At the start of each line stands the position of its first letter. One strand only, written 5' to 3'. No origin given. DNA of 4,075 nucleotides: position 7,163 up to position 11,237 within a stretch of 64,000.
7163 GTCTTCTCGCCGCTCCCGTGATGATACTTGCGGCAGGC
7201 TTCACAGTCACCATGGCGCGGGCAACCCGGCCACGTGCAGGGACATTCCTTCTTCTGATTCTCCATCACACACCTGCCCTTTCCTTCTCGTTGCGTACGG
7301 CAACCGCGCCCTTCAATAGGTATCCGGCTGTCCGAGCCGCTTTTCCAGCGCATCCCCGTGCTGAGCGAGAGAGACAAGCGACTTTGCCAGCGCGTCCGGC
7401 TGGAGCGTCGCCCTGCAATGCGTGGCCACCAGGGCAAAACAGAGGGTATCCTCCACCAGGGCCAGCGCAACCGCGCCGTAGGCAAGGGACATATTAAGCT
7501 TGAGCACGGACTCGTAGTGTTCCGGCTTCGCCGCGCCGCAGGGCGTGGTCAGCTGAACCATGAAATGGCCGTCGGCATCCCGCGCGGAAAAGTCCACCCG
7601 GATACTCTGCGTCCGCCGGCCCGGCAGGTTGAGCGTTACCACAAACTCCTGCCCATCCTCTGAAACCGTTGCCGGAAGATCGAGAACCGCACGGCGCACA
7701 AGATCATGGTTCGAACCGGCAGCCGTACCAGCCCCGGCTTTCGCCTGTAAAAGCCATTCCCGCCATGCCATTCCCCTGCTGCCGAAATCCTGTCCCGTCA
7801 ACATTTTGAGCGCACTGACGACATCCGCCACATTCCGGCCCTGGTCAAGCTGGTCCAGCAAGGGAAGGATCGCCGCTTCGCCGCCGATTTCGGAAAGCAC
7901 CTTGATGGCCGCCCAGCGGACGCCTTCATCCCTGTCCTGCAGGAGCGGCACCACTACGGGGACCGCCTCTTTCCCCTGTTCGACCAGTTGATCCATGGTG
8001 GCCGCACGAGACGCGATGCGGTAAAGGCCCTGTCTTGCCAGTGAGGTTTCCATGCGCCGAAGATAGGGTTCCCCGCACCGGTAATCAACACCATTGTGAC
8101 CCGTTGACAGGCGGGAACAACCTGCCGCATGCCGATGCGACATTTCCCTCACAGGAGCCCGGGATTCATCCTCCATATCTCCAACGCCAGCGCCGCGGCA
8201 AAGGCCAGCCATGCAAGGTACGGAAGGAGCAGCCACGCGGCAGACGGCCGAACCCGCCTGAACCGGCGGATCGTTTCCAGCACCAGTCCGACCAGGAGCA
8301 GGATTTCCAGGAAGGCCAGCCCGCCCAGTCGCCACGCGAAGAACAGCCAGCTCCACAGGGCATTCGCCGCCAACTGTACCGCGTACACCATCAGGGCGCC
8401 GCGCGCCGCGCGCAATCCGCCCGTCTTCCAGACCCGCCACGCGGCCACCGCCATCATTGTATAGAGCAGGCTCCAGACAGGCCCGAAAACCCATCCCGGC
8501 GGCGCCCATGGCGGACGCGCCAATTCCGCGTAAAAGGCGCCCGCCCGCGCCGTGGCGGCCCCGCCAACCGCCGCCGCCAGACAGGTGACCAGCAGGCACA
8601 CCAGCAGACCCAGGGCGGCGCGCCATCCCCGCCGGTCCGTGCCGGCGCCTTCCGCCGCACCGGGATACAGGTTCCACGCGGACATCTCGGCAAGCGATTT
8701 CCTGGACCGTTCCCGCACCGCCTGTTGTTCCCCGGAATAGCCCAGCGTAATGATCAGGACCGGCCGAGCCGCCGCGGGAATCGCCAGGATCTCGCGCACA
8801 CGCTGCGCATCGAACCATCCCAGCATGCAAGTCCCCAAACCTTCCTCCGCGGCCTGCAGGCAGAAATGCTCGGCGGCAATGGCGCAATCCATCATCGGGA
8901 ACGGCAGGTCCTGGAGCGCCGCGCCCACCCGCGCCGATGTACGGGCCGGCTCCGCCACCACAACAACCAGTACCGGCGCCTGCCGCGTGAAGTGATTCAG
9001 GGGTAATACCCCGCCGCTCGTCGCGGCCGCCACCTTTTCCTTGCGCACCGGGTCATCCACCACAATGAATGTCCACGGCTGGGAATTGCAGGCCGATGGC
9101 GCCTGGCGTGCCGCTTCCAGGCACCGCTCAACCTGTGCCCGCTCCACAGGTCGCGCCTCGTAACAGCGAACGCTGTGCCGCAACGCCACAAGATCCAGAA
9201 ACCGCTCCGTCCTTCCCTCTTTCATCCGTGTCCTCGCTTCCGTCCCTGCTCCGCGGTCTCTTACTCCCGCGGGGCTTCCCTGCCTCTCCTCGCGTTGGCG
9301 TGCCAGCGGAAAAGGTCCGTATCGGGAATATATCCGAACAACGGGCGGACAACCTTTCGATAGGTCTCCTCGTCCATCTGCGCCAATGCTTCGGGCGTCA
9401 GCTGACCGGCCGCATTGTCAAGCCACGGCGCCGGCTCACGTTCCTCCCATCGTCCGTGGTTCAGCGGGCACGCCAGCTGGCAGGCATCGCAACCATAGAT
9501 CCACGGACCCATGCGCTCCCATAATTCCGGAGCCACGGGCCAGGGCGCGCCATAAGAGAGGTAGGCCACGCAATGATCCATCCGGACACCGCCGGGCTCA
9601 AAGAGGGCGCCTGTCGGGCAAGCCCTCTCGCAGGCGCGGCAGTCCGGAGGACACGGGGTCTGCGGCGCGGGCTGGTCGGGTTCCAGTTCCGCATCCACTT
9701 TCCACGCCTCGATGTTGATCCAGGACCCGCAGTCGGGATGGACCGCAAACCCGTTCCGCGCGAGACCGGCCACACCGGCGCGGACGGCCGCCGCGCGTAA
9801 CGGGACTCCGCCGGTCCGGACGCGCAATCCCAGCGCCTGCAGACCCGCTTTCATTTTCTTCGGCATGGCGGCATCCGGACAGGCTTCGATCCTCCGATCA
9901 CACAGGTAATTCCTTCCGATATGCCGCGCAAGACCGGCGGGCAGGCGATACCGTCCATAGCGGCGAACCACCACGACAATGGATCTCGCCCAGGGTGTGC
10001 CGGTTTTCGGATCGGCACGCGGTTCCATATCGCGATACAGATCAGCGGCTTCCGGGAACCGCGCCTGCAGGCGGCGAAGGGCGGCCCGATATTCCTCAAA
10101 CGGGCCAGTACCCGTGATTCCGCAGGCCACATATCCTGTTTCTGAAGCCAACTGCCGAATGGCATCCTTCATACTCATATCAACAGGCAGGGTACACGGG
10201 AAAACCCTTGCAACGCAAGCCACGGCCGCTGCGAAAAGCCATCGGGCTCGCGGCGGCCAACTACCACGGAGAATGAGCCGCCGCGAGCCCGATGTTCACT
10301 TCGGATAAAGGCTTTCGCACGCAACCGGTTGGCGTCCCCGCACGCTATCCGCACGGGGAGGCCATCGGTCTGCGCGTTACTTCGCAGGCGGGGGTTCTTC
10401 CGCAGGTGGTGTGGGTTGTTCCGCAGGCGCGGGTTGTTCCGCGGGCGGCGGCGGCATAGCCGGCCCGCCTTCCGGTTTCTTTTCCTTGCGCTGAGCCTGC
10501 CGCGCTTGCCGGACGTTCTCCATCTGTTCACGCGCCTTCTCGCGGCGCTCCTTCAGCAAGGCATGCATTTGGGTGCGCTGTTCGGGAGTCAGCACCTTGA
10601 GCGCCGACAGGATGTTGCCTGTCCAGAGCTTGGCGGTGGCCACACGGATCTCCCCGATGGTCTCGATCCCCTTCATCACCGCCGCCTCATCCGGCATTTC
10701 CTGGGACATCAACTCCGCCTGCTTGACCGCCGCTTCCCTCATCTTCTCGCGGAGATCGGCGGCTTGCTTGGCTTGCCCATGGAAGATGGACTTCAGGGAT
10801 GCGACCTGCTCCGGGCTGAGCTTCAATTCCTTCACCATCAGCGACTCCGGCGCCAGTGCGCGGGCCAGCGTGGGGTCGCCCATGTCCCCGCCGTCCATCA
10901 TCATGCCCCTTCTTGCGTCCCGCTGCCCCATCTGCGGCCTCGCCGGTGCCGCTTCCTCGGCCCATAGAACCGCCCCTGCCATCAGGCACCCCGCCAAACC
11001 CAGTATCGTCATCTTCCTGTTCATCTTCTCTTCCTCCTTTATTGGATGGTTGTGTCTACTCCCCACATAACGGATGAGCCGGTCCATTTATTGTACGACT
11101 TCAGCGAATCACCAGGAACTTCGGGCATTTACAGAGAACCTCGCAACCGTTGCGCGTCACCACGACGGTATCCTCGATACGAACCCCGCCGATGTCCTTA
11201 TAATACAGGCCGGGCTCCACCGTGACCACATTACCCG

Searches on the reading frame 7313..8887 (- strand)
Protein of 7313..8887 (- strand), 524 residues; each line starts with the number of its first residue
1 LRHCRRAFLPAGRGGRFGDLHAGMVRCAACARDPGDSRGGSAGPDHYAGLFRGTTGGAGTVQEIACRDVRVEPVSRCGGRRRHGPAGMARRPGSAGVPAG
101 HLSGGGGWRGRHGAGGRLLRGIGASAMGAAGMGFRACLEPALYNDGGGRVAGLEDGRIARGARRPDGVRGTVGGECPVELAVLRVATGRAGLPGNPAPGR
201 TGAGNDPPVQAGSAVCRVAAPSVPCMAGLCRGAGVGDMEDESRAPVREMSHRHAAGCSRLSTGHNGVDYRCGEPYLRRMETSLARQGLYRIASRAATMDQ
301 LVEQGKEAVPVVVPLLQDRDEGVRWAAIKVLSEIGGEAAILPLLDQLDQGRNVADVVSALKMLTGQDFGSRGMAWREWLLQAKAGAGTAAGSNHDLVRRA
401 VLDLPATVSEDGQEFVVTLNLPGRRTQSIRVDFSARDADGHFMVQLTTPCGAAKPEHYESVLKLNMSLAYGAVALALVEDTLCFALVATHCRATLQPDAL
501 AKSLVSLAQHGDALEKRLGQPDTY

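Call 32: search_protein_families(library=pfam, proteins=[window:7313-8887:-])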
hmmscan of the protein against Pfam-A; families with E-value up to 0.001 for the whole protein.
window:7313-8887:- (524 aa): 2 families
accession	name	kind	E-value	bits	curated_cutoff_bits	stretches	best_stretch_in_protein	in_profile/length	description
PF13646.12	HEAT_2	-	8.1e-09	36.1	27.7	1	295-350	18-74/88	HEAT repeats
PF03130.22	HEAT_PBS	-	0.0007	20.3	20.9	0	323-348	1-26/27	PBS lyase HEAT-like repeat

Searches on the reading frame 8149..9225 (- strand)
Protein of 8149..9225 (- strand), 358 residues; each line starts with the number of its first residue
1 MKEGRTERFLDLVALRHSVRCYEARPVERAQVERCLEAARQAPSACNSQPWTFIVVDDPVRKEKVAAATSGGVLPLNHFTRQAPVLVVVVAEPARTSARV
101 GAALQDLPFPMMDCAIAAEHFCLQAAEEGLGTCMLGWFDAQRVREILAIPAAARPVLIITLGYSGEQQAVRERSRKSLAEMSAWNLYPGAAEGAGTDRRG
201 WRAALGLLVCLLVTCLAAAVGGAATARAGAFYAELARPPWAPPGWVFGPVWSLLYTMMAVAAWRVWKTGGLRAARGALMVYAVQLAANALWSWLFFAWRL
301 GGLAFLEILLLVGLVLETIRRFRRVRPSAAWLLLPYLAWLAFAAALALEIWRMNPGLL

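Call 9: search_protein_families(library=pfam, proteins=[window:8149-9225:-])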
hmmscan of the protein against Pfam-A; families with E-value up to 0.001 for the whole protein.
window:8149-9225:- (358 aa): 3 families
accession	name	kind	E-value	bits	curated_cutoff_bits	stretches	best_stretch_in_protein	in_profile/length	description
PF03073.20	TspO_MBR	-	1.5e-43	148.4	24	1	212-352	3-145/145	TspO/MBR family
PF00881.29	Nitroreductase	-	1.8e-33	116.5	23.5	1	16-163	4-167/167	Nitroreductase family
PF14512.11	TM1586_NiRdase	-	8.2e-15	55.4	27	2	29-60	157-189/215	Putative TM nitroreductase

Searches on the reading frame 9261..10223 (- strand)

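Call 9: search_protein_families(library=pfam, proteins=[window:9261-10223:-])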
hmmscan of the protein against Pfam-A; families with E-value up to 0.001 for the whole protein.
window:9261-10223:- (320 aa): 1 family
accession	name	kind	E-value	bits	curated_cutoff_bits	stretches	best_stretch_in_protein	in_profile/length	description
PF13484.11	Fer4_16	-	1.3e-12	48.8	30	1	194-255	4-66/66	4Fe-4S double cluster binding domain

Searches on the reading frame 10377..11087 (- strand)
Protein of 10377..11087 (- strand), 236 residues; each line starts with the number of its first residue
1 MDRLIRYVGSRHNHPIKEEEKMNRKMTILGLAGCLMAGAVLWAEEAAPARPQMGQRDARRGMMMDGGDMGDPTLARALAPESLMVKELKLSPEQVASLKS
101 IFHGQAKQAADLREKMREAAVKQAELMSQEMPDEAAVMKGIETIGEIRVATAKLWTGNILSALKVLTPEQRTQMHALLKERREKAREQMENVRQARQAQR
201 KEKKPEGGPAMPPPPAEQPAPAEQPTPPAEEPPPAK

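Call 9: search_protein_families(library=pfam, proteins=[window:10377-11087:-])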
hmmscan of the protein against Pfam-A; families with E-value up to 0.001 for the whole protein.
window:10377-11087:- (236 aa): 2 families
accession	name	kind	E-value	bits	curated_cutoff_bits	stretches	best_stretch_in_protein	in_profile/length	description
PF07813.17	LTXXQ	-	1.3e-07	32.7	24.3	1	84-177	9-99/100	LTXXQ motif family protein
PF13801.11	Metal_resist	-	1.3e-07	32.2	29.2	1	60-173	32-125/125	Heavy-metal resistance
